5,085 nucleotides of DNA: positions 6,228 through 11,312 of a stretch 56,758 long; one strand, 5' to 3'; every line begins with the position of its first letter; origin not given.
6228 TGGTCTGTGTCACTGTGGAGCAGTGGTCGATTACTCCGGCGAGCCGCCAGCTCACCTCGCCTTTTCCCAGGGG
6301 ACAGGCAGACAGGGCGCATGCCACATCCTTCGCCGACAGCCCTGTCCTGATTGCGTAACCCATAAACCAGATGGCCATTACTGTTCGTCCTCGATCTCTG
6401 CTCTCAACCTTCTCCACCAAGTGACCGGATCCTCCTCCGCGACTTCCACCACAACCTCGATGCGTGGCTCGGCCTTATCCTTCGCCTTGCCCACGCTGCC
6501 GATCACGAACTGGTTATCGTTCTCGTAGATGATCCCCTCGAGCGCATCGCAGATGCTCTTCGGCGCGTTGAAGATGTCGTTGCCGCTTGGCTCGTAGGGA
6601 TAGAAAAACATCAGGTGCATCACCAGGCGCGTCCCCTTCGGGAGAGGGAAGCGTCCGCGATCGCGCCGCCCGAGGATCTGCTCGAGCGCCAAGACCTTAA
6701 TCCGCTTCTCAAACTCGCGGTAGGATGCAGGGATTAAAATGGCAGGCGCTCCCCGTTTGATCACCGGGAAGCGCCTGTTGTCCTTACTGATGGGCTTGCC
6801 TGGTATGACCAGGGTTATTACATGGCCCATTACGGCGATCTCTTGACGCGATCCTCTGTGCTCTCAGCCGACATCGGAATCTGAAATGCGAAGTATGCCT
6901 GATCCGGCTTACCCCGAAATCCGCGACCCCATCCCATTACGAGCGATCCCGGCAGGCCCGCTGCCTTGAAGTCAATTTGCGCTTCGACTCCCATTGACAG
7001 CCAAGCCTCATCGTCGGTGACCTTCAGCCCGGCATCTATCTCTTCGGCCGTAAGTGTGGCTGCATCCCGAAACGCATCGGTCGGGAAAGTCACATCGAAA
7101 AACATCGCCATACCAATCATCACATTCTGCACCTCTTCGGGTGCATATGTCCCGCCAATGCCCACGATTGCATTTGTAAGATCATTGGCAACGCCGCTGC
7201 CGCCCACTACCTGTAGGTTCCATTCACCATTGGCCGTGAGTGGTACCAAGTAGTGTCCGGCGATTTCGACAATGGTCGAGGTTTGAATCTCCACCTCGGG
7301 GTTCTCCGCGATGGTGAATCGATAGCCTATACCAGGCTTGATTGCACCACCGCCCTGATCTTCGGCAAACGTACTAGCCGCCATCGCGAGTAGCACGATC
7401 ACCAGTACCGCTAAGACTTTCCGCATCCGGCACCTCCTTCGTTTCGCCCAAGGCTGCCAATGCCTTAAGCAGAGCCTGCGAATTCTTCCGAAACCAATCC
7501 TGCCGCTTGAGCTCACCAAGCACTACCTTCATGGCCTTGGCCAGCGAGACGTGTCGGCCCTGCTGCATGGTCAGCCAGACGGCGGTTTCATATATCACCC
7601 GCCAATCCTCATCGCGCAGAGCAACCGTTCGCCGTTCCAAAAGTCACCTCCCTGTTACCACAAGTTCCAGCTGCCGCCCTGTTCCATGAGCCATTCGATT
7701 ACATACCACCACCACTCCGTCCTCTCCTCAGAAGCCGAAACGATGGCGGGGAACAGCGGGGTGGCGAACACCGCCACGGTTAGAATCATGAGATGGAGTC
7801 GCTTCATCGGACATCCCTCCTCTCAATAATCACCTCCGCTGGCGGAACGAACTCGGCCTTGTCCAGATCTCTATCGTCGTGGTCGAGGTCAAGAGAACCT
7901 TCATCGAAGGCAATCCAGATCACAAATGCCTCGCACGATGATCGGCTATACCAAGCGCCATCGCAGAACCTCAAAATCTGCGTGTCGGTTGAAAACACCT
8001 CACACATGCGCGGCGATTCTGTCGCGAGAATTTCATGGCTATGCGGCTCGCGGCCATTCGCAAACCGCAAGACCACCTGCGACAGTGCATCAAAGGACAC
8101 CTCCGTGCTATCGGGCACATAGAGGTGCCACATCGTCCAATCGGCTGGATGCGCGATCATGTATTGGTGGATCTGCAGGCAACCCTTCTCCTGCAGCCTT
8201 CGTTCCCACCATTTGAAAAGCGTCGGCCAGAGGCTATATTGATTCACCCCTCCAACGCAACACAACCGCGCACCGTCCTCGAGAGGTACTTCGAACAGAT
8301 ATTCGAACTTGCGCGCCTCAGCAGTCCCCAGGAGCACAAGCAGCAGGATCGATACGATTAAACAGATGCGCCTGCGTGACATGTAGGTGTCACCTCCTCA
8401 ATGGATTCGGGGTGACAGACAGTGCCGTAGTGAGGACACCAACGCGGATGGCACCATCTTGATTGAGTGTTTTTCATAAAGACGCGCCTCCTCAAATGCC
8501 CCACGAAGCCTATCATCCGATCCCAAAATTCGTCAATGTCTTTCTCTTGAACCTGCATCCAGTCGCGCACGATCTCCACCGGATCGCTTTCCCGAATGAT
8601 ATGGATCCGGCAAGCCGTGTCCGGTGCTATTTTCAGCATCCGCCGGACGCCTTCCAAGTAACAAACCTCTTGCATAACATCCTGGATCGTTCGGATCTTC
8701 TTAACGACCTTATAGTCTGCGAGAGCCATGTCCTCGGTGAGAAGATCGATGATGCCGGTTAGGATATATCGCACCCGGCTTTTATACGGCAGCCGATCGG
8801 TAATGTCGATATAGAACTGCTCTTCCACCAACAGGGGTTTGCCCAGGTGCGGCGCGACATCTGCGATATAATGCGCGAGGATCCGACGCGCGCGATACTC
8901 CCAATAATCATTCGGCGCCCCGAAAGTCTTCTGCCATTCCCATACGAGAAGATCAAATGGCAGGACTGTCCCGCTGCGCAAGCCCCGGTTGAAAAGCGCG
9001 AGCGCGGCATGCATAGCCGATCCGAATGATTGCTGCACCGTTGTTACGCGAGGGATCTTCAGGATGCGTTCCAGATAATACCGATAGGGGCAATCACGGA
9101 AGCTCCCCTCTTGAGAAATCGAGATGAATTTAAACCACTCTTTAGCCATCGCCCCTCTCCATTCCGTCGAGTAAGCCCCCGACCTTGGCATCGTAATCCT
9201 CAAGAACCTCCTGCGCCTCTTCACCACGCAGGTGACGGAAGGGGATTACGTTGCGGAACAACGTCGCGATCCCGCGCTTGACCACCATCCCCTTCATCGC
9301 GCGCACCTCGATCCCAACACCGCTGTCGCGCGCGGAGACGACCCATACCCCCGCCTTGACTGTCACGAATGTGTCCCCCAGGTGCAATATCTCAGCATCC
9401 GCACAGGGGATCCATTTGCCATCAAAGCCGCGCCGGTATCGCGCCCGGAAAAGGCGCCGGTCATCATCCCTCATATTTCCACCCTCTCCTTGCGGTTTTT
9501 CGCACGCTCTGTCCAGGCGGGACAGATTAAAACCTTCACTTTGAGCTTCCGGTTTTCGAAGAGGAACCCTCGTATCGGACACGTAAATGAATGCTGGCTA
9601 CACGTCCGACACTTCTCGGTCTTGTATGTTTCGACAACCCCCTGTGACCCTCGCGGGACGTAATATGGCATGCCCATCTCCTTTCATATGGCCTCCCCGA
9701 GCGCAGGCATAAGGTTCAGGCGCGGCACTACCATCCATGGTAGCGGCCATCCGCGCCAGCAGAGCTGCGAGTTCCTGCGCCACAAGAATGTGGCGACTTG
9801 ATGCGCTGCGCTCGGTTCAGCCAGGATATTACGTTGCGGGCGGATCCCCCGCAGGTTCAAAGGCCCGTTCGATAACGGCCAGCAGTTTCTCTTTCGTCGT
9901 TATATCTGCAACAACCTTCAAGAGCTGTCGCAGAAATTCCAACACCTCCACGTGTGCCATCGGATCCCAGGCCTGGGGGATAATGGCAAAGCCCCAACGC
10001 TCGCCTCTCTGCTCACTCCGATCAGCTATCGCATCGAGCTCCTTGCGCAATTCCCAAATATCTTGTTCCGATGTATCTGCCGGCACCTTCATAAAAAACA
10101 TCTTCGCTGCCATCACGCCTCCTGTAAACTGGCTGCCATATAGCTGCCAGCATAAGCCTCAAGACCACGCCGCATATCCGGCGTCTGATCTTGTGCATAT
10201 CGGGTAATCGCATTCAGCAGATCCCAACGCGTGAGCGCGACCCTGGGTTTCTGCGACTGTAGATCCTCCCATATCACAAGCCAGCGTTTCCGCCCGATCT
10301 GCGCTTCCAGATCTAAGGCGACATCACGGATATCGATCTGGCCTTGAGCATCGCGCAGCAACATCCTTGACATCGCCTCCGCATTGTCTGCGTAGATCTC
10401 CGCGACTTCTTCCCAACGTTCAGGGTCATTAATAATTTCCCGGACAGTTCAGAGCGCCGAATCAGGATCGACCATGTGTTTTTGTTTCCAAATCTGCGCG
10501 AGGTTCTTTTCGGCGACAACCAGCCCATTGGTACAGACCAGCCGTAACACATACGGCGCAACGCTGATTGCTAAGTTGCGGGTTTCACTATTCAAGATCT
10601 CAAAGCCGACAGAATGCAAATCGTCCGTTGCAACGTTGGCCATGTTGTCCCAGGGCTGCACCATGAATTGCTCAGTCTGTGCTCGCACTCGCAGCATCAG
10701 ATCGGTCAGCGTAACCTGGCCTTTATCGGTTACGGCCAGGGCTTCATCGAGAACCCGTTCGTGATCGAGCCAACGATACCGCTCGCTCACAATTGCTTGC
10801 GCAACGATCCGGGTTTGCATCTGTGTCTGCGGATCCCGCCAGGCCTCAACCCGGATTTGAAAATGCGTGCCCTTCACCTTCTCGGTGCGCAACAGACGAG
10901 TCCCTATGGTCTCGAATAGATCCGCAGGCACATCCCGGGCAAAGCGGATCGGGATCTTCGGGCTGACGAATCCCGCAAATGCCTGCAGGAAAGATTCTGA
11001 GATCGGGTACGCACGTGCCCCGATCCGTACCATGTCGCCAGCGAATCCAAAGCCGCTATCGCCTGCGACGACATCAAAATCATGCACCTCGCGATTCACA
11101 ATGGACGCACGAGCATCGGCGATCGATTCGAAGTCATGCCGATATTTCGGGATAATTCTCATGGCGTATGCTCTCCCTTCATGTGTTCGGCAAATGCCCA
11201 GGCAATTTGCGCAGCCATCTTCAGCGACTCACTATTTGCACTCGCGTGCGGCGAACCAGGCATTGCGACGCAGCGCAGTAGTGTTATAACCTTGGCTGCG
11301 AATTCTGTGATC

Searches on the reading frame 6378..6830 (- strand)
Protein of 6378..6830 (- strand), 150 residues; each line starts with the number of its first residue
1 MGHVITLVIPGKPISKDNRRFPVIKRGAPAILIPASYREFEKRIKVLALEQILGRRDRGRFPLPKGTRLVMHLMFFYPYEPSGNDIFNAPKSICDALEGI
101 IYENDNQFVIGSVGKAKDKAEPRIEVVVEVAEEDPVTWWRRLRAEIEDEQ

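Call 16: search_protein_families(library=pfam, proteins=[window:6378-6830:-], max_evalue=0.01)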
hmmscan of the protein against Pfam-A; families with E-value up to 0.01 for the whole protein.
window:6378-6830:- (150 aa): 1 family
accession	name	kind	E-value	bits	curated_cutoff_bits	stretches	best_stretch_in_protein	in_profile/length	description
PF05866.16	RusA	-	1.9e-12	48.3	22.8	1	10-129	1-124/124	Endodeoxyribonuclease RusA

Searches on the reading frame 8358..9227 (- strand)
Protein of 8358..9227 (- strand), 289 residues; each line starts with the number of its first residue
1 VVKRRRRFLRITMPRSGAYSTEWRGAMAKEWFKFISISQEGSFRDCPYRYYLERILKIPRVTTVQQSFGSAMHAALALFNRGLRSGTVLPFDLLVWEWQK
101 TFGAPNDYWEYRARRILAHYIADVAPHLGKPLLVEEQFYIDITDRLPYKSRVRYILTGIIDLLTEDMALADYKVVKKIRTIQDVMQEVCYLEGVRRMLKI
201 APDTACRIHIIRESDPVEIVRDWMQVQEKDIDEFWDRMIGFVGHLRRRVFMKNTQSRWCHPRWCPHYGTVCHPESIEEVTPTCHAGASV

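Call 16: search_protein_families(library=pfam, proteins=[window:8358-9227:-], max_evalue=0.01)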
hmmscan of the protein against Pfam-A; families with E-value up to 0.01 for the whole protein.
window:8358-9227:- (289 aa): 1 family
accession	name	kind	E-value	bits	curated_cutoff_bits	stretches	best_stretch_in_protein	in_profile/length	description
PF12705.13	PDDEXK_1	-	8e-18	65.7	22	1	35-271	2-246/247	PD-(D/E)XK nuclease superfamily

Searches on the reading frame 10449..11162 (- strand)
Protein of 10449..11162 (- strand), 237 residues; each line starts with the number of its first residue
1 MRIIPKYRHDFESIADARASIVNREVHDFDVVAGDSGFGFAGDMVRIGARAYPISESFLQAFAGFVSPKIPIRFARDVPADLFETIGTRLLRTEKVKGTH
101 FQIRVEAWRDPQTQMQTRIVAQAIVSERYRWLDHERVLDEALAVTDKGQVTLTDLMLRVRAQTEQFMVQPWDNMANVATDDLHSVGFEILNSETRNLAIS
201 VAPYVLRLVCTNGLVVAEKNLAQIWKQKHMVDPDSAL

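Call 16: search_protein_families(library=pfam, proteins=[window:10449-11162:-], max_evalue=0.01)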
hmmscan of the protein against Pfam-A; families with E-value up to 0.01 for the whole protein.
window:10449-11162:- (237 aa): 1 family
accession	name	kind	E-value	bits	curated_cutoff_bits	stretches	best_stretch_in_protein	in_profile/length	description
PF06067.16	DUF932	-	2.1e-07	31.4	23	1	124-230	4-108/227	Domain of unknown function (DUF932)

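Call 47: search_protein_families(library=phrogs, proteins=[window:10449-11162:-], max_evalue=0.001)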
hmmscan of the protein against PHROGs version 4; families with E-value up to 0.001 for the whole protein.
window:10449-11162:- (237 aa): 1 family
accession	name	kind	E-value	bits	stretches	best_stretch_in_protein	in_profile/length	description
phrog_1362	-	unknown function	4.4e-15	56.7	1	51-220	73-252/391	-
